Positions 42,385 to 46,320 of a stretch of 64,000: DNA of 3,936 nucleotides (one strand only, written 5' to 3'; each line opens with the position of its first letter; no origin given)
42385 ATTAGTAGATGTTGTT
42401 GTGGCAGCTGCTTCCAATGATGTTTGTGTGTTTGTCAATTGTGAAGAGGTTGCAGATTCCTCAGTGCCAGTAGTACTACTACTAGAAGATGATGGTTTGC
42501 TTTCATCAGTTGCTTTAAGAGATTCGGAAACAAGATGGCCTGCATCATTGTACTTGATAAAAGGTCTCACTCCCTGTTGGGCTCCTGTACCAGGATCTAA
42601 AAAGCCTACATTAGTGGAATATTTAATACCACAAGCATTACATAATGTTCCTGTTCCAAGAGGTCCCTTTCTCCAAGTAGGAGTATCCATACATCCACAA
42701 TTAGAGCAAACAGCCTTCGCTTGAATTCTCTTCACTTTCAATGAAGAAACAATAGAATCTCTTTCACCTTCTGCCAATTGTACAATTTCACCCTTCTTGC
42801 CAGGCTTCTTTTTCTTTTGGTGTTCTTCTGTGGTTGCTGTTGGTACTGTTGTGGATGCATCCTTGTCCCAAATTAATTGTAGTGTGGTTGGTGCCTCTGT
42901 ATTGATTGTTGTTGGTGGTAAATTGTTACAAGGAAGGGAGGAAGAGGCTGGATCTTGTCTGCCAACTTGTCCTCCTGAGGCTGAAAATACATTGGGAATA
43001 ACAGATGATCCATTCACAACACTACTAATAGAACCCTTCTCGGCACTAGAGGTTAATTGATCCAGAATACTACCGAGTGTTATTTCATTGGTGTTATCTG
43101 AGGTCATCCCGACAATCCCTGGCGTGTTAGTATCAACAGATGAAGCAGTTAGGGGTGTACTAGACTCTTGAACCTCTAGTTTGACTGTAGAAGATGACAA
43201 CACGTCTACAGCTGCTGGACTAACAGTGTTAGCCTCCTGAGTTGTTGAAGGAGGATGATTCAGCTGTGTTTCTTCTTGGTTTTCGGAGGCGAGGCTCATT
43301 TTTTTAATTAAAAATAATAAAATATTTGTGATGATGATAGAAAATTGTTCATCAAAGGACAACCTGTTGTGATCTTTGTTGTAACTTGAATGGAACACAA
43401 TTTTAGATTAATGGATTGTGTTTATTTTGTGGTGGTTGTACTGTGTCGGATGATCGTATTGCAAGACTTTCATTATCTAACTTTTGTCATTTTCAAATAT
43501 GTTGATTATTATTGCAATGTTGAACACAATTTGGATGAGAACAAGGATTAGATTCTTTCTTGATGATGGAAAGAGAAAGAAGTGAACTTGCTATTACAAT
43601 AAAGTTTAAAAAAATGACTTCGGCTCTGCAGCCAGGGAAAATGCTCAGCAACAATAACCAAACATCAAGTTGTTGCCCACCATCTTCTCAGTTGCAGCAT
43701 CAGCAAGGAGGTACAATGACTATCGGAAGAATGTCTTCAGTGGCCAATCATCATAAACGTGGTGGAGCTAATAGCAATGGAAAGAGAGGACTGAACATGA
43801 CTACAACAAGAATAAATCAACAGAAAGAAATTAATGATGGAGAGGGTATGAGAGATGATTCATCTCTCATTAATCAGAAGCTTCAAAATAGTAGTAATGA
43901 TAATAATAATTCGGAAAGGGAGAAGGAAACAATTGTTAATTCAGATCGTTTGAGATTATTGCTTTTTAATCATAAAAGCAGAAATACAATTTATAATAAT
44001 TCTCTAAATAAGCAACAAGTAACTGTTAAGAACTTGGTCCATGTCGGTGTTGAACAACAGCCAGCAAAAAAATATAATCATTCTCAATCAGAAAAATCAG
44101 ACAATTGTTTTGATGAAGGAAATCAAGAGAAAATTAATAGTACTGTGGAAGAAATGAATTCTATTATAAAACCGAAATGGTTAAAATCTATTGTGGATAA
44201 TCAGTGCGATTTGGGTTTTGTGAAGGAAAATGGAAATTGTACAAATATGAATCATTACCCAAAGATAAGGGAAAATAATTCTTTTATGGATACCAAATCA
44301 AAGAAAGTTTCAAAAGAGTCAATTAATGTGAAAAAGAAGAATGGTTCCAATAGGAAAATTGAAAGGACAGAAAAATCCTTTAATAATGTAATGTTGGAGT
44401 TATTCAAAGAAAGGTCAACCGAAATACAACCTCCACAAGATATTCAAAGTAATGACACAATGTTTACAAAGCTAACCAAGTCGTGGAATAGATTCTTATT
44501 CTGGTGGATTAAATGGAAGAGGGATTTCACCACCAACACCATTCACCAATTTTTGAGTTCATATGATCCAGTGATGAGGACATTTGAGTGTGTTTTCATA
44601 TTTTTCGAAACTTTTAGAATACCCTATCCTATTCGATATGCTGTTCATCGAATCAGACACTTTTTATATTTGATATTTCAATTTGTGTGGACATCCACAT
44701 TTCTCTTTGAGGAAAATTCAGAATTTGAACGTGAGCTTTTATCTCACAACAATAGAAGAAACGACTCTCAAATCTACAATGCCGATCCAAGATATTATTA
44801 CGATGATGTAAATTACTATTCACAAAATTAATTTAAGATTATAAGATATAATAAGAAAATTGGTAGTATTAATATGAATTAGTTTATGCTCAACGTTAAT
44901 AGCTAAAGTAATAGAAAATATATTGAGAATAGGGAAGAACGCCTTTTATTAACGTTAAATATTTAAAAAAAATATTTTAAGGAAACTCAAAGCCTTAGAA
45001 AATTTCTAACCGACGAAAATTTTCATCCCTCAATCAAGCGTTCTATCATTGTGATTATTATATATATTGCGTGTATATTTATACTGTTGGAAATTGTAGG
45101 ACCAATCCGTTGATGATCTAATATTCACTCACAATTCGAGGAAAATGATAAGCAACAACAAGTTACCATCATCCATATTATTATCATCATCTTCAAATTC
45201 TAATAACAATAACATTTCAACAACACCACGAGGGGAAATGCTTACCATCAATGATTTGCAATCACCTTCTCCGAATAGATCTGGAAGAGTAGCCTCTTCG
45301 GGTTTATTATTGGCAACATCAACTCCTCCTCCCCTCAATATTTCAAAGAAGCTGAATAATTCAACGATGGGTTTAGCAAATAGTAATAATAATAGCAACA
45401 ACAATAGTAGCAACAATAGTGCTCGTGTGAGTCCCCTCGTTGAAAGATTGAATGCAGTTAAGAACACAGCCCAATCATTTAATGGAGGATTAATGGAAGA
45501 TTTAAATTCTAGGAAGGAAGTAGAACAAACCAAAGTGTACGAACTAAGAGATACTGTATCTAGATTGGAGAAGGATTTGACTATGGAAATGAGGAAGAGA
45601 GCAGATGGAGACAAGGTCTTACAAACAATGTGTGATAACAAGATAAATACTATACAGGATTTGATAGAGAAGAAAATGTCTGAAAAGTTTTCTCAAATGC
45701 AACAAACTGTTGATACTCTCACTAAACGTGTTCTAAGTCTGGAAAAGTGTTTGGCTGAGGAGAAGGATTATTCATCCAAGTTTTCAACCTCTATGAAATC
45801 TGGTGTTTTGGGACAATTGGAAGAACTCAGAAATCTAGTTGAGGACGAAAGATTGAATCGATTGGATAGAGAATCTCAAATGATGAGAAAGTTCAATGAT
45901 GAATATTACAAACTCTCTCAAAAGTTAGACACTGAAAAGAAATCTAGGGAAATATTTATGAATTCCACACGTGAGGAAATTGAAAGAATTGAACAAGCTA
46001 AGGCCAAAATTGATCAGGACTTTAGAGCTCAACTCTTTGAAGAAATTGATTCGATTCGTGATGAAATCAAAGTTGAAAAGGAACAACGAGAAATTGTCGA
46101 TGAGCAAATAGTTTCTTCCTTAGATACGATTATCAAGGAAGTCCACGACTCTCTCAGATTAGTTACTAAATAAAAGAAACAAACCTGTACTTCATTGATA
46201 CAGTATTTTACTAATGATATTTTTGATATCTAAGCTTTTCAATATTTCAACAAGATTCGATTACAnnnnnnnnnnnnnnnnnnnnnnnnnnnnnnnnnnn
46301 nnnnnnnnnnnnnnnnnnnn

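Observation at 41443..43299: GATA zinc finger + AT-hooks combined with a C-terminal F-box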

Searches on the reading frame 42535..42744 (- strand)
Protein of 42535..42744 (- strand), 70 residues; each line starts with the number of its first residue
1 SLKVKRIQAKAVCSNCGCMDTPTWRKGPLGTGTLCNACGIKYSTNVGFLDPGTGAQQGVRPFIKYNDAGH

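Call 60: search_solved_structures(query=window:42535-42744:-, max_evalue=0.01, show_alignments=4)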
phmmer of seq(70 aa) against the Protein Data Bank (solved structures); distinct sequences matched with E-value up to 0.01: 16.
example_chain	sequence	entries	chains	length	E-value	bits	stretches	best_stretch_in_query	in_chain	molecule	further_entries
3vd6_C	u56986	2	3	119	1.8e-10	43.9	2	12-45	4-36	Erythroid transcription factor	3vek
4hc7_A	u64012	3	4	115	5.7e-10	42.4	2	12-45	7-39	Trans-acting T-cell-specific transcription factor GATA-3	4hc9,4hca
8j48_D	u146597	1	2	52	4.8e-09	39.4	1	12-44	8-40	GATA transcription factor 18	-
8vg0_T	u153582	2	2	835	7e-08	35.7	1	12-45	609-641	Maltose/maltodextrin-binding periplasmic protein,Transcription factor GATA-4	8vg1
1gat_A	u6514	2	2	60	4.9e-07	33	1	9-45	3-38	ERYTHROID TRANSCRIPTION FACTOR GATA-1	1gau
2gat_A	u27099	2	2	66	5.6e-07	32.8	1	9-45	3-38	ERYTHROID TRANSCRIPTION FACTOR GATA-1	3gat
6gat_A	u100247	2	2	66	9.4e-06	29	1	10-41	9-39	NITROGEN REGULATORY PROTEIN AREA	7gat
2l6y_A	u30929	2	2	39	1.2e-05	28.6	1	12-45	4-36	Erythroid transcription factor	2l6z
2vus_I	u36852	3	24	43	1.2e-05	28.6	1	12-41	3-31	NITROGEN REGULATORY PROTEIN AREA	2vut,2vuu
4gat_A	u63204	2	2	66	1.3e-05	28.5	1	10-41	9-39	NITROGEN REGULATORY PROTEIN AREA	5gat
1gnf_A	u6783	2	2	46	1.3e-05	28.5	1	12-45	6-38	TRANSCRIPTION FACTOR GATA-1 | Erythroid transcription factor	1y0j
6zfv_A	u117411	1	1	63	2.1e-05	27.9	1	12-45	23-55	Endothelial transcription factor GATA-2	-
3dfv_D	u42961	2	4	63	0.00025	24.4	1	9-58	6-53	Trans-acting T-cell-specific transcription factor GATA-3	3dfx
5o9b_A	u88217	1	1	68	0.0012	22.3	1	9-44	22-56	Endothelial transcription factor GATA-2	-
2m9w_A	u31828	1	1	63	0.0044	20.5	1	12-42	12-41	Transcription factor GATA-4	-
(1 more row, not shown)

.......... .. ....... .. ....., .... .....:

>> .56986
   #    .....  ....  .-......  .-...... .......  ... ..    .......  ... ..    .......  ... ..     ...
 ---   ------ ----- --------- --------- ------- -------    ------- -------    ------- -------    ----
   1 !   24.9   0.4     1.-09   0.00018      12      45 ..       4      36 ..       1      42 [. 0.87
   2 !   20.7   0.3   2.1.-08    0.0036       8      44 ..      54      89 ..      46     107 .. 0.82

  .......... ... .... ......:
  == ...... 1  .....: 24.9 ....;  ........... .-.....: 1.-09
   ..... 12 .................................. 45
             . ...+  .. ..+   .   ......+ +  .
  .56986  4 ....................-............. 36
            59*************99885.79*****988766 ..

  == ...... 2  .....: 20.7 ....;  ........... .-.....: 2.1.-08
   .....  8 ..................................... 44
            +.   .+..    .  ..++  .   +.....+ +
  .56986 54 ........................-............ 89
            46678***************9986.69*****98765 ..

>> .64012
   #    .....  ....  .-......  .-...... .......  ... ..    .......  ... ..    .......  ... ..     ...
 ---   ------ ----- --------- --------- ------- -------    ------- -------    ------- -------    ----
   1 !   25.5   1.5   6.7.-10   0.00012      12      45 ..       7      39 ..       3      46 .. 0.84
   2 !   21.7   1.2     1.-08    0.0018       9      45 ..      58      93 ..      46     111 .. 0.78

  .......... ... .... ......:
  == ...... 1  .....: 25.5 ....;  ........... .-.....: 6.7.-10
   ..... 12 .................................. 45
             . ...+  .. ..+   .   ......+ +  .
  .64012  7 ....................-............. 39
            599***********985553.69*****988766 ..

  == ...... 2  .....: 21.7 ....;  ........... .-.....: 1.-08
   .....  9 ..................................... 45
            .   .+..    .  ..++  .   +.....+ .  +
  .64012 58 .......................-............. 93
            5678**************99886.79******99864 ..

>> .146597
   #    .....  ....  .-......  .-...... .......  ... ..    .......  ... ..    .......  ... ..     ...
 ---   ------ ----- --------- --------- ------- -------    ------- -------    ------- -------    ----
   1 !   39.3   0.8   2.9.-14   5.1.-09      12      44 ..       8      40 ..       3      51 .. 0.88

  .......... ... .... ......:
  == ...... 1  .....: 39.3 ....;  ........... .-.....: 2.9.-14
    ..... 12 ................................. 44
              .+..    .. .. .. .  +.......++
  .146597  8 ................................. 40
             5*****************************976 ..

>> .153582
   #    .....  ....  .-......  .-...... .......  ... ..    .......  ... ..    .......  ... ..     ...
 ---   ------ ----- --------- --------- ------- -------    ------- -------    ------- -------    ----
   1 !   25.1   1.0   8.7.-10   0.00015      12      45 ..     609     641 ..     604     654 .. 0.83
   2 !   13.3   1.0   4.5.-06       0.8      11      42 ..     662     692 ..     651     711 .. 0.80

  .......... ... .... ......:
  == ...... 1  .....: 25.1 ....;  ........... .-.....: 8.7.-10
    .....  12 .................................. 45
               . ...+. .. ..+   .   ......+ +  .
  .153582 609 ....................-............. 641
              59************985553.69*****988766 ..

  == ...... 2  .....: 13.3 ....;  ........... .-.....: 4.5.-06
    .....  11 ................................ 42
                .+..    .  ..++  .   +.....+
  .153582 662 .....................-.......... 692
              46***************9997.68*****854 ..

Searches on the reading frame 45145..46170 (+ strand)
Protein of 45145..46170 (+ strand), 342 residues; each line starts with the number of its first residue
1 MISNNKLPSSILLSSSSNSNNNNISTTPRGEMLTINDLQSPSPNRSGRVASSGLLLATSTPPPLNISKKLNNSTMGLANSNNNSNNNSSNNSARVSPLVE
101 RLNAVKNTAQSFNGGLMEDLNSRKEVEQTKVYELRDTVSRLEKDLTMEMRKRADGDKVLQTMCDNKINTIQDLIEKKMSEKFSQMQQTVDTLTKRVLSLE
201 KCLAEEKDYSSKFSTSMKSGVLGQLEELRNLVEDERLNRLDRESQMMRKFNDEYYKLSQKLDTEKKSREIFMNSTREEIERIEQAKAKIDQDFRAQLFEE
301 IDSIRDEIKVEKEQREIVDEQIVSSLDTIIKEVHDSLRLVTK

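Call 21: search_protein_families(library=pfam, proteins=[window:45145-46170:+], max_evalue=0.001)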
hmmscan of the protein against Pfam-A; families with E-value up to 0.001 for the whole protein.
window:45145-46170:+ (342 aa): 2 families
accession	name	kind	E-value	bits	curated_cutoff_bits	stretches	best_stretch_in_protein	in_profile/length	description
PF06705.16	SF-assemblin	-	4e-33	115.3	30.6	1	102-342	7-247/247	SF-assemblin/beta giardin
PF05960.17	DUF885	-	8.7e-05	22.8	32.4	1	97-337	72-303/532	Bacterial protein of unknown function (DUF885)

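Call 27: find_encoding_contigs(protein=window:45145-46170:+, flank=1000, max_places=4)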
Protein window:45145-46170:+ (342 aa): no gene with exactly this product is on record in the collection.

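Call 28: find_homologous_proteins(query=window:45145-46170:+, max_evalue=1e-20)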
Query window:45145-46170:+ (342 aa): 4 proteins with E <= 1e-20 among 5618 candidates.
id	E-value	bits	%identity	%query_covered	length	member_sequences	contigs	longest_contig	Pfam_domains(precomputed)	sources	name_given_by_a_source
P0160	1.3e-186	637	100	91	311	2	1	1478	PF06705.16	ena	-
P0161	2.7e-114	400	73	73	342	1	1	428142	PF06705.16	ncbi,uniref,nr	ncbi:hypothetical protein C9374_009962 [Naegleria lovaniensis]|uniref:SF-assemblin n=1 Tax=Naegleria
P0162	3.4e-113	396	62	90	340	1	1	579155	PF06705.16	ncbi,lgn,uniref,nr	ncbi:hypothetical protein FDP41_006421 [Naegleria fowleri]|uniref:SF-assemblin n=1 Tax=Naegleria fow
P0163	1.8e-104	368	60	91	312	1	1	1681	PF06705.16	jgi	-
